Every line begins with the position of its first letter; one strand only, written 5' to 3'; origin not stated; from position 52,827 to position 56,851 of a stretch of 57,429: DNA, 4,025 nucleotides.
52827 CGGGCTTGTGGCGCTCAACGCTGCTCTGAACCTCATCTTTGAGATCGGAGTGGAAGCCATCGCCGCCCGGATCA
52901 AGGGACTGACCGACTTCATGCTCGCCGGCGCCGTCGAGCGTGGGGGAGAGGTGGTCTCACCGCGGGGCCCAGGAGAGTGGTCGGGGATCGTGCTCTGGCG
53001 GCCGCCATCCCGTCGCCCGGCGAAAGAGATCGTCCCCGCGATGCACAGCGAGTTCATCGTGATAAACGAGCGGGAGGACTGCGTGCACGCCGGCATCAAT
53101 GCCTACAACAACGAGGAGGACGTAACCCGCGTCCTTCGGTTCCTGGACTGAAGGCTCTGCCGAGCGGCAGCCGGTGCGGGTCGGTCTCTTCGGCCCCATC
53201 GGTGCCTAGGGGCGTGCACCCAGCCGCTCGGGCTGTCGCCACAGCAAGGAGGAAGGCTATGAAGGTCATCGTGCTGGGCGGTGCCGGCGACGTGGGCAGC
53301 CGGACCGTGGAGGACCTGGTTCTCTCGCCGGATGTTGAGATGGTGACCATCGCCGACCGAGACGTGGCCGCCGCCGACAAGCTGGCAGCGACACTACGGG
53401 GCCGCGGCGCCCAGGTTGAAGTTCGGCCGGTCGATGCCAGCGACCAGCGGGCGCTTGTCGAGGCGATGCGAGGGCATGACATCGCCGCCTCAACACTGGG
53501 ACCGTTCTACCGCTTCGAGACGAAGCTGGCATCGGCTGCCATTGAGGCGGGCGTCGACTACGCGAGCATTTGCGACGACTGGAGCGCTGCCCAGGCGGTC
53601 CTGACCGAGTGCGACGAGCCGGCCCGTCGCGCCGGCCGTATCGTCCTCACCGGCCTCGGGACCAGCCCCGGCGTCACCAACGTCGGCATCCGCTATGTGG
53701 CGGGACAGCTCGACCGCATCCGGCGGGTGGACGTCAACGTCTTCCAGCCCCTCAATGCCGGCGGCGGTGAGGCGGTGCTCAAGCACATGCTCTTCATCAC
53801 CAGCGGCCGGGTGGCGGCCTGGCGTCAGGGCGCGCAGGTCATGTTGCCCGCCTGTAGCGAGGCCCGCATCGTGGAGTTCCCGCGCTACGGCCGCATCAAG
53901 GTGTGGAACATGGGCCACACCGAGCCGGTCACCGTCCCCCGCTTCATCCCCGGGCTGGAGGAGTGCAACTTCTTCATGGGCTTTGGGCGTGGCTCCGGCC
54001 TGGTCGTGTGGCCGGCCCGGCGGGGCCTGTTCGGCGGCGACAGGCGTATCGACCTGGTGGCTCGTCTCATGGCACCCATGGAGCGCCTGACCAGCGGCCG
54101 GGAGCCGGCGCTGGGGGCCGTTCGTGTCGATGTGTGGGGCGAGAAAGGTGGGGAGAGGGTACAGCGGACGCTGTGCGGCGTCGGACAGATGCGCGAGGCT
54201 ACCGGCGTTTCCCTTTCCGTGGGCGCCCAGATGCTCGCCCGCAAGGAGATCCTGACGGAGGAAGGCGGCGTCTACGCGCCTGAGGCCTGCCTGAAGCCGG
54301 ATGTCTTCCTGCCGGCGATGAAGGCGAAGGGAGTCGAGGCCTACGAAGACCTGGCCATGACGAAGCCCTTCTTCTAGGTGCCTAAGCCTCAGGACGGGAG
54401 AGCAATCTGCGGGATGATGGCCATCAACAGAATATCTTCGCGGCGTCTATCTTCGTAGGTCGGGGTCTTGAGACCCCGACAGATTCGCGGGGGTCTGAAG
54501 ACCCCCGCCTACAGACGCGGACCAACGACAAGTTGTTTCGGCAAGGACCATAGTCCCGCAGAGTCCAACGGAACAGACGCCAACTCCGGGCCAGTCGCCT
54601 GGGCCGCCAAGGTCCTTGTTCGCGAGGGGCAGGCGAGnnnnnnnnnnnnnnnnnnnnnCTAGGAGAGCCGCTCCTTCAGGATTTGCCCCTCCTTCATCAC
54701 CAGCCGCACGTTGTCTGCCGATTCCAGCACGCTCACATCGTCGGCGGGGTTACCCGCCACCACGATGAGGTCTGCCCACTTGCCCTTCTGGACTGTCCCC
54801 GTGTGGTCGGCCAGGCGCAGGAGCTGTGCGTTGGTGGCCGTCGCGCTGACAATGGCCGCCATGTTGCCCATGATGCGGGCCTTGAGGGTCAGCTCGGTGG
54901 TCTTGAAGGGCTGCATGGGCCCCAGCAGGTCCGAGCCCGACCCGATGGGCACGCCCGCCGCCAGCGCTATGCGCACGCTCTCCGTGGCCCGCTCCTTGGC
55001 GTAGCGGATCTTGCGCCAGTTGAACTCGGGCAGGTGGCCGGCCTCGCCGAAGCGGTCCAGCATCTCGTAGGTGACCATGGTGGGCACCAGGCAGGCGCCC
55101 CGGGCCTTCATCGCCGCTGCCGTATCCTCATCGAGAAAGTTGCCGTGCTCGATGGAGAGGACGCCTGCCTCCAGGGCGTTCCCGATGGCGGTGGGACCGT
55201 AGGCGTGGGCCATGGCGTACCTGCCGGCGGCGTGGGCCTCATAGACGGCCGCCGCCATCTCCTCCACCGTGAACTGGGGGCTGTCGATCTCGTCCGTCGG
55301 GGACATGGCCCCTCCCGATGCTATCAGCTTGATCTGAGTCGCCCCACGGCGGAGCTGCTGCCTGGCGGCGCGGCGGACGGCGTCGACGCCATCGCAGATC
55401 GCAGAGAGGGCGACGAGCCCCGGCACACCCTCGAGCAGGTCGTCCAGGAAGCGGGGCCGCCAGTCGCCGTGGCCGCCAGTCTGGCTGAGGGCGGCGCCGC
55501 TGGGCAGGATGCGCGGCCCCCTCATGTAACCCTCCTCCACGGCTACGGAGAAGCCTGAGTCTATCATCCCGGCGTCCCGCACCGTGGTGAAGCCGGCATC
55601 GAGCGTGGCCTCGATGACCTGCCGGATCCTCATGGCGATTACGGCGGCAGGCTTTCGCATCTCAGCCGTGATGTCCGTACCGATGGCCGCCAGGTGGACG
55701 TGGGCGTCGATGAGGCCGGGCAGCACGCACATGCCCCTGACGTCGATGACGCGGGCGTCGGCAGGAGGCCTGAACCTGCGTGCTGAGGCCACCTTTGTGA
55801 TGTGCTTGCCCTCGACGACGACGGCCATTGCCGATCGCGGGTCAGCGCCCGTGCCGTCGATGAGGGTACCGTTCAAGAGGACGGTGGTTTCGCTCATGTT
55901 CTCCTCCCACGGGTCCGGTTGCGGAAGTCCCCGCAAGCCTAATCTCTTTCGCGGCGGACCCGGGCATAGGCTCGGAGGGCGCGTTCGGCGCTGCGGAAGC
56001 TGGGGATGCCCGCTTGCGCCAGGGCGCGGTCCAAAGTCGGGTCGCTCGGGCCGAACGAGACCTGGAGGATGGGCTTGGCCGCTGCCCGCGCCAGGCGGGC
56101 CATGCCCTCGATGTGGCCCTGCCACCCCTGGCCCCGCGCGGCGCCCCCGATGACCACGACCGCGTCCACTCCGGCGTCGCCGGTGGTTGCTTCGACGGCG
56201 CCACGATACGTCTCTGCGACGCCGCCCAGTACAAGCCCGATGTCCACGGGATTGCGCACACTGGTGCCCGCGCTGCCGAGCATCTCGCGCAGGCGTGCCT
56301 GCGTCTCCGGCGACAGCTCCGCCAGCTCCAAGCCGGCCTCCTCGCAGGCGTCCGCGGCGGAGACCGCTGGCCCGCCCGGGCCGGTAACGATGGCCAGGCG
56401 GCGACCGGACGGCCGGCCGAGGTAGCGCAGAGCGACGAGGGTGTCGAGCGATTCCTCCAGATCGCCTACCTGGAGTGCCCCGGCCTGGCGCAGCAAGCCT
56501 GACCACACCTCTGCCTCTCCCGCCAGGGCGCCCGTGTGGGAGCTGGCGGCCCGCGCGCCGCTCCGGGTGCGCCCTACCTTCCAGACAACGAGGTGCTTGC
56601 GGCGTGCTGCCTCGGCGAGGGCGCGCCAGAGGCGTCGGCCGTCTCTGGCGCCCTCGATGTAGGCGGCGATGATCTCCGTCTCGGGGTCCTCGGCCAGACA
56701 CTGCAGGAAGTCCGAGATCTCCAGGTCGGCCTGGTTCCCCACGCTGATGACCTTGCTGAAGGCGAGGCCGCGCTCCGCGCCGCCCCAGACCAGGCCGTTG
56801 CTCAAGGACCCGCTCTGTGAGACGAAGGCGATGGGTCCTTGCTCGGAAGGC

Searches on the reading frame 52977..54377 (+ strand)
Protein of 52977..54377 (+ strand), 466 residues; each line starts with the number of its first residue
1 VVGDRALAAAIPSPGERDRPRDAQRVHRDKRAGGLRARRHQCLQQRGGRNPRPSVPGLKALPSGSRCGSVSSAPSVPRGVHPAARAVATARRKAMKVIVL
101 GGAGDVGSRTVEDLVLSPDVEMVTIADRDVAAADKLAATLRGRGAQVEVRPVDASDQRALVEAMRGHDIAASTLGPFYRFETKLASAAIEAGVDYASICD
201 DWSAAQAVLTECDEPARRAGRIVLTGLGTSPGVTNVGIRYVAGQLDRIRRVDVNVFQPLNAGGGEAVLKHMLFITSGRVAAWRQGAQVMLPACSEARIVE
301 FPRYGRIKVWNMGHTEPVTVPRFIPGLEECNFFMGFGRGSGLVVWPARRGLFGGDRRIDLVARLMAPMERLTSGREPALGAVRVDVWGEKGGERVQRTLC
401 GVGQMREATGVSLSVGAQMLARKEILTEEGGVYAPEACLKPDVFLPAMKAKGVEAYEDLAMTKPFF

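Call 66: search_protein_families(library=pfam, proteins=[window:52977-54377:+], max_evalue=0.001)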
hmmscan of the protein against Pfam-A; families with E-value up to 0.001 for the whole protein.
window:52977-54377:+ (466 aa): 4 families
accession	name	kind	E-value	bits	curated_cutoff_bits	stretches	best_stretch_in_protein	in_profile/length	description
PF03435.24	Sacchrp_dh_NADP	-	2.3e-15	57.5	25.1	1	97-199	1-99/129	Saccharopine dehydrogenase NADP binding domain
PF16653.10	Sacchrp_dh_C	-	2.9e-06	28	31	1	382-449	186-258/265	Saccharopine dehydrogenase C-terminal domain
PF08659.16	KR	-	0.00015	22.2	22.6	1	97-165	3-73/180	KR domain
PF13460.12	NAD_binding_10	-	0.00017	21.9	27.2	1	101-192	1-89/184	NAD(P)H-binding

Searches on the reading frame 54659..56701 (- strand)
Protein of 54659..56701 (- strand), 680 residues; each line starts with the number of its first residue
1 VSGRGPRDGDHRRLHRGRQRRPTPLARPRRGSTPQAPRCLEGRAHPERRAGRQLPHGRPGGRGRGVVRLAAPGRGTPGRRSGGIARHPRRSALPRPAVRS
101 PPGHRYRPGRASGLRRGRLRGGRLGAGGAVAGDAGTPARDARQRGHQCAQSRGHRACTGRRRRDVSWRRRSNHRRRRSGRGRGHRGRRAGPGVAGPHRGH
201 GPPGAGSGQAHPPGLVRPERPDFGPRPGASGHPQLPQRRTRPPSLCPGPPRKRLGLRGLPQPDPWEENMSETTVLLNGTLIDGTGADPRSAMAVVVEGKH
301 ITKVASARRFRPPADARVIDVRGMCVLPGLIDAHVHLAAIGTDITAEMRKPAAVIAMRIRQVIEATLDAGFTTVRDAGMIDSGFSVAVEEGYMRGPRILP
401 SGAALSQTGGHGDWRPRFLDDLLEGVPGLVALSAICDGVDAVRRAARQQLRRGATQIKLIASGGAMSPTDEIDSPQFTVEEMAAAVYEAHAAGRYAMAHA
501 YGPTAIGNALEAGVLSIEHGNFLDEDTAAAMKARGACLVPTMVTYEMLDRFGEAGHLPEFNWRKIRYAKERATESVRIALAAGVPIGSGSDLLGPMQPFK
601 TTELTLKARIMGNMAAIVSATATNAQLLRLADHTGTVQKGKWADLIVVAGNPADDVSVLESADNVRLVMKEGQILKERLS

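Call 66: search_protein_families(library=pfam, proteins=[window:54659-56701:-], max_evalue=0.001)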
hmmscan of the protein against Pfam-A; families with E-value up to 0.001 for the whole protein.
window:54659-56701:- (680 aa): 2 families
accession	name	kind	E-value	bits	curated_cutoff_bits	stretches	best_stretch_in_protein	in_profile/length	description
PF01979.26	Amidohydro_1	-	7e-42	144.3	25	1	326-674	2-344/345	Amidohydrolase family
PF07969.17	Amidohydro_3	-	7.5e-21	75.6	29.7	2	453-674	229-470/472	Amidohydrolase family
